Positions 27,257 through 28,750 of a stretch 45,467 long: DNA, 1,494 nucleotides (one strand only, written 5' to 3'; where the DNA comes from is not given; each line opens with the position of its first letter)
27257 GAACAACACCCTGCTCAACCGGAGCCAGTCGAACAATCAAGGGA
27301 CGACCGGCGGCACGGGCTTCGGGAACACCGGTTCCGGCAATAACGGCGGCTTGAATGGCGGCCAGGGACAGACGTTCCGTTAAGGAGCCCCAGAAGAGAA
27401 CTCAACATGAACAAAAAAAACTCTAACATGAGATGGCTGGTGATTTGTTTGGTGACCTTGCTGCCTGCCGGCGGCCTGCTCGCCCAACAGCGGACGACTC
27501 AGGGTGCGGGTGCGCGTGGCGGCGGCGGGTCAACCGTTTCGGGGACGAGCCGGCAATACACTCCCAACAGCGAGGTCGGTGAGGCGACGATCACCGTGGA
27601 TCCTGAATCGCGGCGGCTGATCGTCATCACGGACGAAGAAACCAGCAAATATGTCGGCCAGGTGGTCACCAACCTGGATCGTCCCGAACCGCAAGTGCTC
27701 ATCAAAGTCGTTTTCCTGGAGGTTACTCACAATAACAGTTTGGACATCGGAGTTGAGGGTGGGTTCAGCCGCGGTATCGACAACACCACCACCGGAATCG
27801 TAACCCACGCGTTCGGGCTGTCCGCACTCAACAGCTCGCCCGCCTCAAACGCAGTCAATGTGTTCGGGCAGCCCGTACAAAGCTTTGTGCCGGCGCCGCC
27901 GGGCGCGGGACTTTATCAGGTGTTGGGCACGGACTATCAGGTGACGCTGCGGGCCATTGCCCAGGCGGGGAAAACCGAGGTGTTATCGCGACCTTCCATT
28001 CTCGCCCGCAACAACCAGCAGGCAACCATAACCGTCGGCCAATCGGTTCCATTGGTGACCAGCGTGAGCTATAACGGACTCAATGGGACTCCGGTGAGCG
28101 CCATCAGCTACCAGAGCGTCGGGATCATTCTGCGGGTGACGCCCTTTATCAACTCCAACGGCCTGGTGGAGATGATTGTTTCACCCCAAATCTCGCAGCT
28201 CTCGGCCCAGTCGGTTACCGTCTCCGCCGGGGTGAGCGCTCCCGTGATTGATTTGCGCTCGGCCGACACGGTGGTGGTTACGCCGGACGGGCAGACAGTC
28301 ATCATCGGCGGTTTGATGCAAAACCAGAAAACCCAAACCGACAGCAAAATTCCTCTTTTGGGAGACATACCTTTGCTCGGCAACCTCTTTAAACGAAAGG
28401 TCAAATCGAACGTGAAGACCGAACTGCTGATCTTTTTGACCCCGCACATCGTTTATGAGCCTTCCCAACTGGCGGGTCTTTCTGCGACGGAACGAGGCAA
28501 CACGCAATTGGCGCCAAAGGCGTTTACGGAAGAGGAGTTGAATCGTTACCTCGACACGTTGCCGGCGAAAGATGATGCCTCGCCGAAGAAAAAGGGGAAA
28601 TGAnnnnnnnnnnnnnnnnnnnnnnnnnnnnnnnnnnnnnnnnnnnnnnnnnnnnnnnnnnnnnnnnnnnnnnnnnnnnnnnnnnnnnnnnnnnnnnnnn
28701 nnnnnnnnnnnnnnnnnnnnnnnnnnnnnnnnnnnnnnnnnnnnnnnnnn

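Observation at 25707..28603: Secretin split into two separately exported polypeptides, with the break inside the loop of the last N-domain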

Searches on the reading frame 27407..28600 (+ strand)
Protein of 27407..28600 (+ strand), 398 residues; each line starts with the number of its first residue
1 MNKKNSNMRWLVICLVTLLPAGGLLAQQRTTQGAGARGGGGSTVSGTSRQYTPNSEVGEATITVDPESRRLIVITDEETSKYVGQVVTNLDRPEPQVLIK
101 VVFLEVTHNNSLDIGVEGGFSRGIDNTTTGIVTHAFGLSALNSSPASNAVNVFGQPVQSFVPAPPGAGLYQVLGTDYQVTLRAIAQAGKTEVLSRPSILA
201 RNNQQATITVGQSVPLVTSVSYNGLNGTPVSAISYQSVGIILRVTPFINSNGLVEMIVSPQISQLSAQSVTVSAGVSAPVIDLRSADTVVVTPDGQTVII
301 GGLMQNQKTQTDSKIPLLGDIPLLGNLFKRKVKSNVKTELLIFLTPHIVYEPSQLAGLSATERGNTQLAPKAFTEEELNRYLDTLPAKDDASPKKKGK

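Call 3: search_protein_families(library=pfam, proteins=[window:27407-28600:+], max_evalue=1)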
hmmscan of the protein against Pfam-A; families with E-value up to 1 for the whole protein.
window:27407-28600:+ (398 aa): 2 families
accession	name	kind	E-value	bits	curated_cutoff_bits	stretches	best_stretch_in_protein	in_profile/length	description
PF00263.26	Secretin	-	1.5e-49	168.3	27.5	1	183-349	1-168/169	Bacterial type II and III secretion system protein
PF03958.22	Secretin_N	-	0.0086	16.7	28.2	1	54-96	27-69/69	Bacterial type II/III secretion system short domain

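Call 4: search_protein_families(library=ncbifam, proteins=[window:27407-28600:+], max_evalue=1)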
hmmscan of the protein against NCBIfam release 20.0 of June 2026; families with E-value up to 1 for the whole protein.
window:27407-28600:+ (398 aa): 8 families
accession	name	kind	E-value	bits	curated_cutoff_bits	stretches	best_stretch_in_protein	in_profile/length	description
TIGR02517.1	type_II_gspD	equivalog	6.5e-73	246.2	351.35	1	35-358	274-599/600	type II secretion system secretin GspD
TIGR02515.1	IV_pilus_PilQ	subfamily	3.1e-51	174.7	284.35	1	60-349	135-427/428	type IV pilus secretin PilQ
TIGR02519.1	pilus_MshL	equivalog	1.9e-50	171.6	250.2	1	77-349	16-290/290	pilus (MSHA type) biogenesis protein MshL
TIGR02516.1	type_III_yscC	equivalog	1.5e-35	122.7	238.45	1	54-349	192-461/463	type III secretion system outer membrane ring subunit SctC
NF010083.0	PRK13568.1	equivalog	1.8e-27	96.2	554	1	61-349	153-417/419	DNA uptake porin HofQ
NF042912.1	Amuc_1098_fam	equivalog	6.5e-25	87.3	750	3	259-349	704-796/805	Amuc_1098 family type IV pilus outer membrane protein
NF011873.0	PRK15346.1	equivalog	1.9e-24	86.3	524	2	175-335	327-480/499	EscC/YscC/HrcC family type III secretion system outer membrane ring protein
NF007851.2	PRK10560.1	exception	6.9e-21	74.5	598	1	60-349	144-409/412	DNA uptake porin HofQ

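Call 5: find_encoding_contigs(protein=window:27407-28600:+, flank=6000, max_places=6)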
Protein window:27407-28600:+ (398 aa): 14 contigs read that carry it; 6 places shown.
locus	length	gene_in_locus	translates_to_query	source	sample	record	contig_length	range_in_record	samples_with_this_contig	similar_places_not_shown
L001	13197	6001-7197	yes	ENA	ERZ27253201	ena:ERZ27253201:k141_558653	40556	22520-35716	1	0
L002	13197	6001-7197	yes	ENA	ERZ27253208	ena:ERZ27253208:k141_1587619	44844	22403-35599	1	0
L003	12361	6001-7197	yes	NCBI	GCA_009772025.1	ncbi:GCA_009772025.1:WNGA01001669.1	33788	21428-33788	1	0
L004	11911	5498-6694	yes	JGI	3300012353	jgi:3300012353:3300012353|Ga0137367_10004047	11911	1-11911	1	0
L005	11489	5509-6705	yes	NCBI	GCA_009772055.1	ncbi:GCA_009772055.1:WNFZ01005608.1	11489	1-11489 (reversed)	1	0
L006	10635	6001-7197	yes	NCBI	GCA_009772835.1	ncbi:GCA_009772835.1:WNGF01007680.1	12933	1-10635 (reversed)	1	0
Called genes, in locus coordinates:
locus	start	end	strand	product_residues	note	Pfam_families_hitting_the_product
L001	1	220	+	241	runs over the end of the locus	PF07963:N_methyl, PF11612:T2SSJ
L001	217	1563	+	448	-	PF03934:T2SSK (faint), PF12836:HHH_3 (faint), PF21687:T2SSK_1st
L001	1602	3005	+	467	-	-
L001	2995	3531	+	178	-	PF10741:T2SSM_b (faint)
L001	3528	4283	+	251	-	-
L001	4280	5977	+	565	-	PF21305:type_II_gspD_N0, PF03958:Secretin_N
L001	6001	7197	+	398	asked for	PF00263:Secretin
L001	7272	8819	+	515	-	PF00512:HisKA, PF02518:HATPase_c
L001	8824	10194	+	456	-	PF00072:Response_reg, PF00158:Sigma54_activat, PF14532:Sigma54_activ_2, PF07728:AAA_5 (weak), PF25601:AAA_lid_14, PF02954:HTH_8, PF13556:HTH_30 (weak)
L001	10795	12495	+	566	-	PF01734:Patatin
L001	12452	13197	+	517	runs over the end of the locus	PF00501:AMP-binding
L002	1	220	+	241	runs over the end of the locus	PF07963:N_methyl, PF11612:T2SSJ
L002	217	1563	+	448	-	PF03934:T2SSK (faint), PF12836:HHH_3 (faint), PF21687:T2SSK_1st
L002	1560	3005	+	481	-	-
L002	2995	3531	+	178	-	PF10741:T2SSM_b (faint)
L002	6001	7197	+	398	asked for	PF00263:Secretin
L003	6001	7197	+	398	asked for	PF00263:Secretin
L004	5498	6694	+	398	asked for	PF00263:Secretin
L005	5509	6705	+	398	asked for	PF00263:Secretin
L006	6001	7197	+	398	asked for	PF00263:Secretin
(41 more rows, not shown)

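Call 6: find_homologous_proteins(query=window:27407-28600:+)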
Query window:27407-28600:+ (398 aa): 5387 proteins with E <= 0.001 among 8000 candidates; the best 120 are listed.
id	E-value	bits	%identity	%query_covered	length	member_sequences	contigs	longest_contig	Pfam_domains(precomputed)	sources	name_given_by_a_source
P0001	1.7e-251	851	100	100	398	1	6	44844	PF00263.27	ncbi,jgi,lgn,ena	-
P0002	7.1e-251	849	100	100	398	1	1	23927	PF00263.27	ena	-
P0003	1.6e-246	835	100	98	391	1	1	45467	PF00263.27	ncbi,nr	ncbi:MAG TPA: hypothetical protein VEL06_07735 [Haliangiales bacterium]|nr:hypothetical protein [Hal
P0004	1.2e-243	826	98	100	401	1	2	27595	PF00263.27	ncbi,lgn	-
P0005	5.7e-217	738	90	97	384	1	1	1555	PF00263.27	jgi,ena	-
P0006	3.4e-205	699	100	83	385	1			PF00263.27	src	-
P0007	9.4e-200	681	81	98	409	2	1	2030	PF00263.27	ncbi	-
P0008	1.8e-197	674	79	100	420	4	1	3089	PF00263.27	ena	-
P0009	4.1e-197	673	80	98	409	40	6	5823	PF00263.27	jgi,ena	-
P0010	4.7e-197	672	80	100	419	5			PF00263.27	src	-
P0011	2.6e-196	670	79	100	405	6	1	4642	PF00263.27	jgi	-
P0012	3.3e-196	670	81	98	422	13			PF00263.27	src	-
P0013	1.8e-194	664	80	100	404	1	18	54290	PF00263.27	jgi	jgi:general secretion pathway protein D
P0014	2.5e-194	663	81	97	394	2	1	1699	PF00263.27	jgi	-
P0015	7.6e-194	662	86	86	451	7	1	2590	PF00263.27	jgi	-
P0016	4.0e-193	659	78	100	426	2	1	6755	PF00263.27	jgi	jgi:general secretion pathway protein D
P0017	9.9e-190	648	78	99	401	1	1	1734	PF00263.27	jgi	jgi:general secretion pathway protein D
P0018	1.8e-187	641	78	99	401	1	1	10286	PF00263.27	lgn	-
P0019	1.6e-186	638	79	94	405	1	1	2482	PF00263.27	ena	-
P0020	6.4e-185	632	81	88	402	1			PF00263.27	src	-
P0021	1.9e-180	618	81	91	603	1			PF00263.27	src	-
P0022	1.6e-174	598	78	92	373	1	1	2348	PF00263.27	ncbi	ncbi:MAG: hypothetical protein DME18_14575, partial [Verrucomicrobia bacterium]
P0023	1.0e-172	592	74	98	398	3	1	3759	PF00263.27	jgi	-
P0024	7.1e-170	583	74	94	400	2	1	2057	PF00263.27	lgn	-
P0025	7.5e-167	573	70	97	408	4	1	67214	PF00263.27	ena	-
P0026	4.5e-166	570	70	97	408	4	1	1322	PF00263.27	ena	-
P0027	7.5e-166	570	76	86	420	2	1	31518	PF00263.27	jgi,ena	-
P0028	1.0e-164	566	74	91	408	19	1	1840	PF00263.27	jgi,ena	-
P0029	1.4e-164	565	74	91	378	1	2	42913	PF00263.27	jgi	-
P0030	3.6e-164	564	74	91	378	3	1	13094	PF00263.27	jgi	jgi:general secretion pathway protein D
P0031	4.0e-164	564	73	91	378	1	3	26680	PF00263.27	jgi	-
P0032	9.5e-164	563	73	88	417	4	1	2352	PF00263.27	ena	-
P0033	2.0e-163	562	73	90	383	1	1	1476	PF00263.27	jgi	jgi:general secretion pathway protein D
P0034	2.5e-162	558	73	91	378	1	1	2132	PF00263.27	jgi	-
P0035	4.1e-162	557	74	89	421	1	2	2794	PF00263.27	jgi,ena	jgi:general secretion pathway protein D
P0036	1.1e-161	556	75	87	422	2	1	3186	PF00263.27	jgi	-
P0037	8.7e-161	553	72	88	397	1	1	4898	PF00263.27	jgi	jgi:general secretion pathway protein D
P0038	1.8e-160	552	73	88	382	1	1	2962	PF00263.27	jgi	-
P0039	2.9e-160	551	73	88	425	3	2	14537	PF00263.27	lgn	-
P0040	2.9e-160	551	72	88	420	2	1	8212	PF00263.27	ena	-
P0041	2.7e-159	548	72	89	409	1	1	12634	PF00263.27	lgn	-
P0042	2.0e-158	545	75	85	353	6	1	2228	PF00263.27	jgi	-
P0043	4.5e-158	544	72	86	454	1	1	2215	PF00263.27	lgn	-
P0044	4.7e-158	544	70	88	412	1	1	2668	PF00263.27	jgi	jgi:general secretion pathway protein D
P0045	1.0e-156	540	71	88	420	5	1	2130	PF00263.27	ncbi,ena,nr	ncbi:MAG TPA: hypothetical protein VEO53_08040 [Candidatus Binatia bacterium]|nr:hypothetical protei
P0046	1.6e-155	536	74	85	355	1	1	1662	PF00263.27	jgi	-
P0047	4.4e-155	534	71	90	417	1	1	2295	PF00263.27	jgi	-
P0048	6.8e-155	534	71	88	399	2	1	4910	PF00263.27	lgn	-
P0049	1.2e-154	533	75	85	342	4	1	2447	PF00263.27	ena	-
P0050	1.8e-154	532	69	87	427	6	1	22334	PF00263.27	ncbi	ncbi:MAG: hypothetical protein AAB676_05010 [Verrucomicrobiota bacterium]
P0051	2.9e-154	532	81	79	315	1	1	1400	PF00263.27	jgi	jgi:general secretion pathway protein D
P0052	3.0e-154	531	74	82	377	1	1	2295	PF00263.27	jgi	-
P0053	3.9e-154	531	66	99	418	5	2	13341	PF00263.27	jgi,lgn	jgi:general secretion pathway protein D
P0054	1.2e-153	529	69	88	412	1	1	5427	PF00263.27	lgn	-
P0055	1.4e-153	529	71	89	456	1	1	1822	PF00263.27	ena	-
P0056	2.7e-153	528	76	80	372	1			PF00263.27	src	-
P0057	2.9e-153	528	67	97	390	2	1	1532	PF00263.27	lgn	-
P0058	3.3e-153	528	70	89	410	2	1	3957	PF00263.27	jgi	jgi:general secretion pathway protein D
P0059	7.1e-153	527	69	89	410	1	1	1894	PF00263.27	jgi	jgi:general secretion pathway protein D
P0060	1.8e-152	526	68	88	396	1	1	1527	PF00263.27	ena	-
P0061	5.5e-152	524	68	88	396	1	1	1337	PF00263.27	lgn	-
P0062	2.5e-151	522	69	90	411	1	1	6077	PF00263.27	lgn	-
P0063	2.9e-151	522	68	88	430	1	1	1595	PF00263.27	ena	-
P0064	9.3e-151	520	67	88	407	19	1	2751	PF00263.27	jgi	-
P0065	2.7e-150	518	71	87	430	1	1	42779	PF00263.27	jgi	jgi:general secretion pathway protein D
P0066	1.2e-149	516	66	88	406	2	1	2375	PF00263.27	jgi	-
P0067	1.4e-149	516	70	88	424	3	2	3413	PF00263.27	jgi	-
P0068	4.8e-149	514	69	89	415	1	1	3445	PF00263.27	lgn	-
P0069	8.2e-149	514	71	89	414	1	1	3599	PF00263.27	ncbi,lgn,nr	ncbi:MAG TPA: hypothetical protein VMZ27_07315 [Candidatus Saccharimonadales bacterium]|nr:hypotheti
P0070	1.2e-148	513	63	94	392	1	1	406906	PF00263.27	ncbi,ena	-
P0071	1.3e-148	513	71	88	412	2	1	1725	PF00263.27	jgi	jgi:general secretion pathway protein D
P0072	1.6e-148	513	67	90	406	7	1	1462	PF00263.27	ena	-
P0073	2.0e-148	512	69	89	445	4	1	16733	PF00263.27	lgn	-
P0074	4.2e-148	511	68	87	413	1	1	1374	PF00263.27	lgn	-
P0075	1.2e-147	510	64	91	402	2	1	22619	PF00263.27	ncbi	-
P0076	1.4e-147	510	63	99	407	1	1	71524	PF00263.27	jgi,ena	-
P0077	3.3e-147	508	67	88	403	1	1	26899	PF00263.27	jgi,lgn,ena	-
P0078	1.6e-146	506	71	85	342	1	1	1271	PF00263.27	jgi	jgi:general secretion pathway protein D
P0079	1.7e-146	506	61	100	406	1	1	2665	PF00263.27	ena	-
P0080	1.8e-146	506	61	99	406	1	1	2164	PF00263.27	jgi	-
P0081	2.7e-146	505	71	85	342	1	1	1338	PF00263.27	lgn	-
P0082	8.1e-146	504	68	88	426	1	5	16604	PF00263.27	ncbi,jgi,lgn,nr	ncbi:MAG: hypothetical protein FJ387_21735 [Verrucomicrobia bacterium]|nr:hypothetical protein [Verr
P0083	2.6e-145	502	67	87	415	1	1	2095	PF00263.27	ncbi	-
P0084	3.6e-145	502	68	86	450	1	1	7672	PF00263.27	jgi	-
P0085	6.1e-145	501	66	87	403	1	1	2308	PF00263.27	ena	-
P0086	1.8e-144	499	67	86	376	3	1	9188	PF00263.27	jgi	jgi:general secretion pathway protein D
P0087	4.2e-143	495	66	87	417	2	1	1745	PF00263.27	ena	-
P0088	5.3e-143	494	68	87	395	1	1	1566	PF00263.27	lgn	-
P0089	8.0e-143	494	66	89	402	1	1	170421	PF00263.27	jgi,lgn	jgi:general secretion pathway protein D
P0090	8.2e-143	494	68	86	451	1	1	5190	PF00263.27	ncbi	-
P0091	8.9e-143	494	68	85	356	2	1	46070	PF00263.27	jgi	jgi:general secretion pathway protein D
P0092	9.0e-143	494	61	99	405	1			PF00263.27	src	-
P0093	1.1e-142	493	66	87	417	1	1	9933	PF00263.27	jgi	jgi:general secretion pathway protein D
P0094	1.9e-142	493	63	88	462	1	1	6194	PF00263.27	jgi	jgi:general secretion pathway protein D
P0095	3.2e-142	492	67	86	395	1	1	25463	PF00263.27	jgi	jgi:general secretion pathway protein D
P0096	3.3e-142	492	66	88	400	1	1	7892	PF00263.27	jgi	jgi:general secretion pathway protein D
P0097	4.2e-142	492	62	99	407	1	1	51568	PF00263.27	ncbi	-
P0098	6.7e-142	491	66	84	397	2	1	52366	PF00263.27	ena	-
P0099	1.2e-141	490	65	87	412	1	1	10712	PF00263.27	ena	-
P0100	1.4e-141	490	62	97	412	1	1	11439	PF00263.27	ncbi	-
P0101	1.6e-141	490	65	87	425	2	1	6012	PF00263.27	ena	-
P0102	2.1e-141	489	64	91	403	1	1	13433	PF00263.27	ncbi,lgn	-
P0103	2.7e-141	489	66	86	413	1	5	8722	PF00263.27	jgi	jgi:general secretion pathway protein D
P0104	2.8e-141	489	62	95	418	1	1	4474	PF00263.27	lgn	-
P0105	2.9e-141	489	64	90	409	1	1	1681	PF00263.27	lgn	-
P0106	4.9e-141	488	58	98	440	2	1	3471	PF00263.27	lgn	-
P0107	7.9e-141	487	65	87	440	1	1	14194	PF00263.27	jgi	jgi:general secretion pathway protein D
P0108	1.5e-140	486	66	88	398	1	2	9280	PF03958.23,PF00263.27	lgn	-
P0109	2.3e-140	486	66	86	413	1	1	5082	PF00263.27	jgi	jgi:general secretion pathway protein D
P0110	2.4e-140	486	66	87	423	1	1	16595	PF00263.27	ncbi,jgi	-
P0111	3.0e-140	485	66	86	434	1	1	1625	PF00263.27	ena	-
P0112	3.0e-140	485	66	86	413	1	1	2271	PF00263.27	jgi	jgi:general secretion pathway protein D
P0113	3.8e-140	485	87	66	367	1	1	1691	PF00263.27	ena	-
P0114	4.2e-140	485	66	86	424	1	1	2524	PF00263.27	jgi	jgi:general secretion pathway protein D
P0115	4.9e-140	485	62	95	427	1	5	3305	PF00263.27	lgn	-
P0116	8.8e-140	484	64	85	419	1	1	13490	PF03958.23,PF00263.27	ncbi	-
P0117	9.2e-140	484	65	87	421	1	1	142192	PF00263.27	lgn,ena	-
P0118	1.1e-139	484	66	85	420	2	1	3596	PF00263.27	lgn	-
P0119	1.1e-139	484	61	97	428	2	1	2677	PF00263.27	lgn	-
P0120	1.1e-139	484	63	87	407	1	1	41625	PF03958.23,PF00263.27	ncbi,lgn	ncbi:MAG TPA: secretin N-terminal domain-containing protein [Verrucomicrobiae bacterium]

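Call 9: find_encoding_contigs(protein=P0070, flank=8000, max_places=1)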
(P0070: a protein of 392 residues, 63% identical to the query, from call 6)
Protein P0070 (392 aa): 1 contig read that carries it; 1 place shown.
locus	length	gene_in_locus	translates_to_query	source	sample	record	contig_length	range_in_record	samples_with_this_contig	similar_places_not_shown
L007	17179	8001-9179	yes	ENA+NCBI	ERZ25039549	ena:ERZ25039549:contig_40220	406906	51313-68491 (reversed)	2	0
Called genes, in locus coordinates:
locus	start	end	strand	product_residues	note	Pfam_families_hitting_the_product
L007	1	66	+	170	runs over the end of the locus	PF07963:N_methyl, PF08334:T2SSG, PF22434:PilW_C (weak)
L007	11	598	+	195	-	PF07963:N_methyl (weak)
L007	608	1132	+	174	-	-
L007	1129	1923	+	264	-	PF07963:N_methyl (faint), PF11612:T2SSJ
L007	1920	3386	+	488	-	PF03934:T2SSK (faint), PF12836:HHH_3 (weak), PF21687:T2SSK_1st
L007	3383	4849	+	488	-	-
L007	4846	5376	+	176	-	-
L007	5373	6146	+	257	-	-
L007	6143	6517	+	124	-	-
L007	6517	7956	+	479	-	PF21305:type_II_gspD_N0, PF03958:Secretin_N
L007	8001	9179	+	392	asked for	PF00263:Secretin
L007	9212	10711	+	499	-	PF00512:HisKA, PF02518:HATPase_c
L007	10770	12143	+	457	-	PF00072:Response_reg, PF06490:FleQ (weak), PF00158:Sigma54_activat, PF14532:Sigma54_activ_2, PF07728:AAA_5 (weak), PF25601:AAA_lid_14, PF02954:HTH_8, PF13556:HTH_30 (weak)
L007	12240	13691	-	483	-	-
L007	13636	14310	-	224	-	PF04542:Sigma70_r2, PF08281:Sigma70_r4_2, PF04545:Sigma70_r4 (faint)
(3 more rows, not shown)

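Call 10: find_encoding_contigs(protein=P0117, flank=8000, max_places=1)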
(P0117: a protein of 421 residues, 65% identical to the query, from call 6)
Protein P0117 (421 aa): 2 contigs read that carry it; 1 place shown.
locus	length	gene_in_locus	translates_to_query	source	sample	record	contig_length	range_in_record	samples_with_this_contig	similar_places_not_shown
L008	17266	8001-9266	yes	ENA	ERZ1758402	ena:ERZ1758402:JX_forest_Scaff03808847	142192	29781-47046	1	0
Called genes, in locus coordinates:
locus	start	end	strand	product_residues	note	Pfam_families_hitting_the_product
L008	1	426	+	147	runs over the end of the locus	PF07963:N_methyl (weak), PF08334:T2SSG, PF22434:PilW_C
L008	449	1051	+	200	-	-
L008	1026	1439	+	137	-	-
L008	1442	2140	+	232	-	PF07963:N_methyl (weak), PF11612:T2SSJ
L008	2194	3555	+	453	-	PF21687:T2SSK_1st (faint), PF03934:T2SSK (weak)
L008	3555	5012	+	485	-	-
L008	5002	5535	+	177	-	-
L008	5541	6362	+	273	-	-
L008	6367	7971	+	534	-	PF21305:type_II_gspD_N0, PF03958:Secretin_N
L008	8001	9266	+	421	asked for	PF00263:Secretin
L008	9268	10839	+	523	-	PF00512:HisKA, PF02518:HATPase_c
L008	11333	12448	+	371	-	PF01011:PQQ (faint), PF13360:PQQ_2, PF13570:Beta-prop_ACSF4 (weak), PF13360:PQQ_2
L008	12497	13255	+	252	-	PF01904:DUF72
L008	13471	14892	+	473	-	-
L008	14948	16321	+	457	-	-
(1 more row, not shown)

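Call 11: find_encoding_contigs(protein=P0120, flank=8000, max_places=1)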
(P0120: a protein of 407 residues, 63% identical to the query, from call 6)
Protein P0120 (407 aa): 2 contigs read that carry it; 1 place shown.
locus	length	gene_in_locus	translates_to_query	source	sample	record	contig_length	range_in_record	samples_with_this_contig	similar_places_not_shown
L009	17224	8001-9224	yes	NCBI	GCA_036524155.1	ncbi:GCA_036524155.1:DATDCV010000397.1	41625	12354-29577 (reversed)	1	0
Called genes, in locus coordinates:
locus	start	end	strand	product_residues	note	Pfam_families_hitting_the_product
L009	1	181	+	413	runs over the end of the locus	PF28597:T2SSF_N, PF00482:T2SSF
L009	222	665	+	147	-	PF07963:N_methyl, PF08334:T2SSG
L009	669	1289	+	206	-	-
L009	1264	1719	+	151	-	-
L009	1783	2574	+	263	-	PF07963:N_methyl (weak), PF11612:T2SSJ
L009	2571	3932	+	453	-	PF03934:T2SSK (faint), PF21687:T2SSK_1st (faint), PF12836:HHH_3 (weak)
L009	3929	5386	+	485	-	-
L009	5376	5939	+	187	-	-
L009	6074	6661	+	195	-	-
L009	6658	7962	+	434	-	PF21305:type_II_gspD_N0, PF03958:Secretin_N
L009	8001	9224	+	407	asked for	PF03958:Secretin_N (weak), PF00263:Secretin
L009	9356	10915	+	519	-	PF00512:HisKA, PF02518:HATPase_c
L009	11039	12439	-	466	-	PF01408:GFO_IDH_MocA, PF19051:GFO_IDH_MocA_C2 (faint)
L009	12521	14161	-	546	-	PF03065:Glyco_hydro_57, PF09210:BE_C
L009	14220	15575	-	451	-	PF16258:DUF4912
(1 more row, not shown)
